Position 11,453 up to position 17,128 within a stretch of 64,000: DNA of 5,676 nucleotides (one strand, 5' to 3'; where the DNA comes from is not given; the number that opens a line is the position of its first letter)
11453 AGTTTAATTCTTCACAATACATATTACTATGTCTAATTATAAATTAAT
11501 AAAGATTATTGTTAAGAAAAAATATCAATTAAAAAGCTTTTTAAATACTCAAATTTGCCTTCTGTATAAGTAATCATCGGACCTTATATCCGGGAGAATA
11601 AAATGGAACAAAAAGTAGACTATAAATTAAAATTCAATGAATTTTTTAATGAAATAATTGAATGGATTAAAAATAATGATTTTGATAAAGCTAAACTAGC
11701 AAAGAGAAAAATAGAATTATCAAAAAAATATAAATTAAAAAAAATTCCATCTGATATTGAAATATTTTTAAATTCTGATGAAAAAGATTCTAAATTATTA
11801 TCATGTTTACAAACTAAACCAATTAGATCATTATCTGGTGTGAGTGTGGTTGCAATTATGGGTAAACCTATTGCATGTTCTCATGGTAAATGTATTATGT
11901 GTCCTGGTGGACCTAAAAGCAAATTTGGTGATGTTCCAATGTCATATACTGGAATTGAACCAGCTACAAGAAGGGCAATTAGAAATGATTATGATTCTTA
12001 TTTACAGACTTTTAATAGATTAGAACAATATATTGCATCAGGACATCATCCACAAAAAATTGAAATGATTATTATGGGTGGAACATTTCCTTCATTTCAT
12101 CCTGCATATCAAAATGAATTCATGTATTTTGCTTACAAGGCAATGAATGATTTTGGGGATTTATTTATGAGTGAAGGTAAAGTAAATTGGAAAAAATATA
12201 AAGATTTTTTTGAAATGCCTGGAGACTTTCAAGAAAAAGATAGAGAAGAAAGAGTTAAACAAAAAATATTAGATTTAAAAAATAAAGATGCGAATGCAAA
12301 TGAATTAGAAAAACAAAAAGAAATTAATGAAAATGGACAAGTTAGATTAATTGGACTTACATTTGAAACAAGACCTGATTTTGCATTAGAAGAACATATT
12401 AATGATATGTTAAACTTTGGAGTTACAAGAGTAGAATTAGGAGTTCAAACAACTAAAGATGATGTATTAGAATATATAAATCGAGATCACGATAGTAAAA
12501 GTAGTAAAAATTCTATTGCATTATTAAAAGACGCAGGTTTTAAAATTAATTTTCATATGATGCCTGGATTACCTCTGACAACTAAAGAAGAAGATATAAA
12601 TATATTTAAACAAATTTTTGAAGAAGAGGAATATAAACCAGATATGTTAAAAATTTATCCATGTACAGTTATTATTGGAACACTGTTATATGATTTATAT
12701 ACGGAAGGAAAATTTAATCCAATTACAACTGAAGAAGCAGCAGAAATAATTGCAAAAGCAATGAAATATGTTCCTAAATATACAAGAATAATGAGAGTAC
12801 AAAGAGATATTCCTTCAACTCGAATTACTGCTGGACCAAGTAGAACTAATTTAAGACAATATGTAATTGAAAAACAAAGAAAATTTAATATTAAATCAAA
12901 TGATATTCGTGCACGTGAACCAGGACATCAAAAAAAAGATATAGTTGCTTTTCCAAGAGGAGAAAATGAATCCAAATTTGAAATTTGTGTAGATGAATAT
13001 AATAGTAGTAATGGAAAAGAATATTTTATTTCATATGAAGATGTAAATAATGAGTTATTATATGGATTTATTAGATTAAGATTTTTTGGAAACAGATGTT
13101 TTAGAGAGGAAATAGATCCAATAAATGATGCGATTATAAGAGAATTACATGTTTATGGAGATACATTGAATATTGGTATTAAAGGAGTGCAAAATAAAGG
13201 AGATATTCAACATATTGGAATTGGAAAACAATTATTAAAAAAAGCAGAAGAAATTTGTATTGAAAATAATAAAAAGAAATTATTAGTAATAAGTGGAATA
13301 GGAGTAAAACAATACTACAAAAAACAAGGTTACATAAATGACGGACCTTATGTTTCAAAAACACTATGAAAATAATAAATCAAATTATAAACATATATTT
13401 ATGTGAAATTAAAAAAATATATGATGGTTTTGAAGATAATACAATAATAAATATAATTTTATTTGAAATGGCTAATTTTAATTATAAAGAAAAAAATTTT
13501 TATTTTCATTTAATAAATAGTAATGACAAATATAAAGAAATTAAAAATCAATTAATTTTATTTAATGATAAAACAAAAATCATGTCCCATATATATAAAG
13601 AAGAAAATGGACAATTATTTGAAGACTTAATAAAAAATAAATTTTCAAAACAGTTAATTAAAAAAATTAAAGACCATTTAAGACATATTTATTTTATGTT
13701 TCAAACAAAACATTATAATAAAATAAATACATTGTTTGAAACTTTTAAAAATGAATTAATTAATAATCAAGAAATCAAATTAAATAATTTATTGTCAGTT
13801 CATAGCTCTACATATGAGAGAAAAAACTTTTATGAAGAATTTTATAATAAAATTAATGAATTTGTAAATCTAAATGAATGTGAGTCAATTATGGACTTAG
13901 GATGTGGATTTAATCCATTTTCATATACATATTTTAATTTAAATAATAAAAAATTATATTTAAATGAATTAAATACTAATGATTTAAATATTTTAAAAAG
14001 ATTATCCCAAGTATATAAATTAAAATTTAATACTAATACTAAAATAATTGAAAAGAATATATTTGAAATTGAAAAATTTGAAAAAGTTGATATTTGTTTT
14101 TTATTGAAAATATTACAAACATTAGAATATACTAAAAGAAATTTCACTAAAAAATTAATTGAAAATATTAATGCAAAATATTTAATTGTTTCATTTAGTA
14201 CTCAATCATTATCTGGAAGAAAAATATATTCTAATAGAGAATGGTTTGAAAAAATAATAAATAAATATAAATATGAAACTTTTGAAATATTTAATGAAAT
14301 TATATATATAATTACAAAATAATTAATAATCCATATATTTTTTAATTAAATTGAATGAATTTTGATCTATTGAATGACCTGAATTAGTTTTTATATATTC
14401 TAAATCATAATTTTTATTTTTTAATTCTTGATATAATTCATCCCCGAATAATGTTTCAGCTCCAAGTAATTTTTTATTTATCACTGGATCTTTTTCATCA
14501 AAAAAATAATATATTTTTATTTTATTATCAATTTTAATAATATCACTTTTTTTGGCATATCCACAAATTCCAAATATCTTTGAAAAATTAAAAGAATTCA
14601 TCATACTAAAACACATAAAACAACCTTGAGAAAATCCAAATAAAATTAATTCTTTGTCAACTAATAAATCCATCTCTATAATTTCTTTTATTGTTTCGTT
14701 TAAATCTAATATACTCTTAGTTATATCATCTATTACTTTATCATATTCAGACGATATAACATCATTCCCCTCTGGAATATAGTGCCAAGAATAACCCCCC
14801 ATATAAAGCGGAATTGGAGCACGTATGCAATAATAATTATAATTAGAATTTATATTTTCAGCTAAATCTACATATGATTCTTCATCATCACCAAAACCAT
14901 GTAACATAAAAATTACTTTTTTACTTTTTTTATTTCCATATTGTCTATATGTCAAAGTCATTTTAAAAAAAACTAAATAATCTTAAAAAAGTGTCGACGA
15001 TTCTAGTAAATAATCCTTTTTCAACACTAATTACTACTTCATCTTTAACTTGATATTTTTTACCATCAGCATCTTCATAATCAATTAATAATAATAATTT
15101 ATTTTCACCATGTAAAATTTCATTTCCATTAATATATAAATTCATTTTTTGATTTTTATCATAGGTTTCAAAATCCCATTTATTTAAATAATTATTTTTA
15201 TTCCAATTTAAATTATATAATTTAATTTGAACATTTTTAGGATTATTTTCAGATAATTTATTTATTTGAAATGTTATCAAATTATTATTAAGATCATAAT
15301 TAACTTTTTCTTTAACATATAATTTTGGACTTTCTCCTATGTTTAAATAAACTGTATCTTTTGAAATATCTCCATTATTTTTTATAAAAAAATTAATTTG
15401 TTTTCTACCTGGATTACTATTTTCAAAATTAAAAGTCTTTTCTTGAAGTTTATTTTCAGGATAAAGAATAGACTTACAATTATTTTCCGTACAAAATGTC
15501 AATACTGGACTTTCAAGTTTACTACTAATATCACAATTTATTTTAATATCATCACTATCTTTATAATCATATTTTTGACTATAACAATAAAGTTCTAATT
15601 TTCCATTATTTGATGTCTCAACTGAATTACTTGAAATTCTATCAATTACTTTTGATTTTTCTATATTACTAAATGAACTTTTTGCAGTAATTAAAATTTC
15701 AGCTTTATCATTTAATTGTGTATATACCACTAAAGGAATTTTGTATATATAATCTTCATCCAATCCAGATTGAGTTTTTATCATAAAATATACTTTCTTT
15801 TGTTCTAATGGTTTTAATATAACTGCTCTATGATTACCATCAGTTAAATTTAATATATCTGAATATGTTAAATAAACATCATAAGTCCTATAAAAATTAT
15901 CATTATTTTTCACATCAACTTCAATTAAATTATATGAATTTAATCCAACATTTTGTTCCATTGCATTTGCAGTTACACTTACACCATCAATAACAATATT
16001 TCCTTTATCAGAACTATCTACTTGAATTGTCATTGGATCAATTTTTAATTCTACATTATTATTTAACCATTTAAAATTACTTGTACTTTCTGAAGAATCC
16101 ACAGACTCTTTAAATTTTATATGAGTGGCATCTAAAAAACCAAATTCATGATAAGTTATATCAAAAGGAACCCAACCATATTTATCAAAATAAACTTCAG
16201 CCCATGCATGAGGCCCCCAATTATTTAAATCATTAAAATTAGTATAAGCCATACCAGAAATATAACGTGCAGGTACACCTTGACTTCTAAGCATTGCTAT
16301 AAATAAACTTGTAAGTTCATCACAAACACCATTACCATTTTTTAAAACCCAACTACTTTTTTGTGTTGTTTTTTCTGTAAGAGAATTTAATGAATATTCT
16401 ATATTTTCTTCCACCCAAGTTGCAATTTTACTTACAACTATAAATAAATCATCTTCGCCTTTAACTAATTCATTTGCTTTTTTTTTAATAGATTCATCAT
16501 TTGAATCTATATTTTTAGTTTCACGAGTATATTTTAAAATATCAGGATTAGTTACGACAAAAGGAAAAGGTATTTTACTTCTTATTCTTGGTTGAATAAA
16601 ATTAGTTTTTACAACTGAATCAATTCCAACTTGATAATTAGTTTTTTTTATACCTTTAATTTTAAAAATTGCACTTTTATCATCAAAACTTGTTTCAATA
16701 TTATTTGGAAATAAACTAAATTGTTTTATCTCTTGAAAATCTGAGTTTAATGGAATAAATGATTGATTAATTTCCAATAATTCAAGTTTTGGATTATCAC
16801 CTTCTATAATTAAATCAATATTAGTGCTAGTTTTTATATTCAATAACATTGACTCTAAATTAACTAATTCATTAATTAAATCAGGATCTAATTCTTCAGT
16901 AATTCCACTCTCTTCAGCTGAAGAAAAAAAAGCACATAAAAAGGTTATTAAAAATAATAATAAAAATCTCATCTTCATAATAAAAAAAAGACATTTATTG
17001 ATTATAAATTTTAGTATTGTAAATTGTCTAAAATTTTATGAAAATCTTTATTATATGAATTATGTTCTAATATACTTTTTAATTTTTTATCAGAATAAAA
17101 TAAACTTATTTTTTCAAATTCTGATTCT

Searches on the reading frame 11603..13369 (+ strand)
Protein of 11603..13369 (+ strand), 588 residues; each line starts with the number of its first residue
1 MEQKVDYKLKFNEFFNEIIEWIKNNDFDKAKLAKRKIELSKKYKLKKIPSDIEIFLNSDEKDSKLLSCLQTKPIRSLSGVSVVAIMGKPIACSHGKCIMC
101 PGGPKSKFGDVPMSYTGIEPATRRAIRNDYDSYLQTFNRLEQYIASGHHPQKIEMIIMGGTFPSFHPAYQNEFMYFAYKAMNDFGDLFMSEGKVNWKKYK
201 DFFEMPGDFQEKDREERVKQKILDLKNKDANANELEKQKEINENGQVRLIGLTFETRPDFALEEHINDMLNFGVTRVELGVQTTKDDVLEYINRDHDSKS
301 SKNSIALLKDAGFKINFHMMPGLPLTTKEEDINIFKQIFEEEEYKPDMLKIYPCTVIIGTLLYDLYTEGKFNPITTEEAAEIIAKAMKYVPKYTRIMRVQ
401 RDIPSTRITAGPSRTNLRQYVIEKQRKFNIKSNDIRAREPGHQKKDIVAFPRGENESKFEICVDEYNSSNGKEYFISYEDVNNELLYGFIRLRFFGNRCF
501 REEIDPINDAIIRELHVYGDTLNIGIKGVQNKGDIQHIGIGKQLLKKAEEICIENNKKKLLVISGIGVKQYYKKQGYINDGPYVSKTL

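Call 74: search_protein_families(library=pfam, proteins=[window:11603-13369:+], max_evalue=0.0001)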
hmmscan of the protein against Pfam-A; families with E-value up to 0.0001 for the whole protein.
window:11603-13369:+ (588 aa): 3 families
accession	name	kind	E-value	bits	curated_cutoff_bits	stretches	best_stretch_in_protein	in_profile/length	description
PF16199.10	Radical_SAM_C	-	6.3e-21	74.7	31.9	1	346-424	1-81/85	Radical_SAM C-terminal domain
PF04055.27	Radical_SAM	-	9.2e-16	58.9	29.5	1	230-331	64-159/166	Radical SAM superfamily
PF23613.1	ELP3_N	-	4.3e-09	36.6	27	1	14-76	4-69/70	ELP3 N-terminal domain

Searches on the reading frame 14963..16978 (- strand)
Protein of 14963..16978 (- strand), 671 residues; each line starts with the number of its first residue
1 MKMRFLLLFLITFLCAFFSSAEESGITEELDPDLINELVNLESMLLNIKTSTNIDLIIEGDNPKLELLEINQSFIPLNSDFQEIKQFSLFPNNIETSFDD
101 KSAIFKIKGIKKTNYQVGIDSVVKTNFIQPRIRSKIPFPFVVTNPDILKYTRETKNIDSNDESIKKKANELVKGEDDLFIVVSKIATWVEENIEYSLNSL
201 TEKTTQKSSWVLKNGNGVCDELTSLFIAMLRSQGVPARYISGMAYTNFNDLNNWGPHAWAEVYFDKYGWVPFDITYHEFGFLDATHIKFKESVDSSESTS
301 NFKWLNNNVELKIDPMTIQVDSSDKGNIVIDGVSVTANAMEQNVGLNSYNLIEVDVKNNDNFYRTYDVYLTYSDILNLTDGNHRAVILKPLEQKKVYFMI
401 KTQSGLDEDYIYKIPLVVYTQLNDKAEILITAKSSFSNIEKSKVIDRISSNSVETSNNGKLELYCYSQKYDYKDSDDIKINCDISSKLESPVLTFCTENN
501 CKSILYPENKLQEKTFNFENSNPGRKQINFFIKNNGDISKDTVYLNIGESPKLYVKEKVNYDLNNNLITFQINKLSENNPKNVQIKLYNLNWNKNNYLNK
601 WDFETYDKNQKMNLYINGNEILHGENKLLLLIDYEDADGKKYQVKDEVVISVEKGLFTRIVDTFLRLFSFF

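Call 74: search_protein_families(library=pfam, proteins=[window:14963-16978:-], max_evalue=0.0001)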
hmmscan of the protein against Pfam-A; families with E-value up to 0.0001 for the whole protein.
window:14963-16978:- (671 aa): 2 families
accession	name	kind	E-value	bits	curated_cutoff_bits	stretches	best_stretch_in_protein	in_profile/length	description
PF01841.26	Transglut_core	-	1e-28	100.2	23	1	166-273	2-107/108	Transglutaminase-like superfamily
PF04473.18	DUF553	-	1.2e-05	25.2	20.5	1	171-270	10-110/140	Transglutaminase-like domain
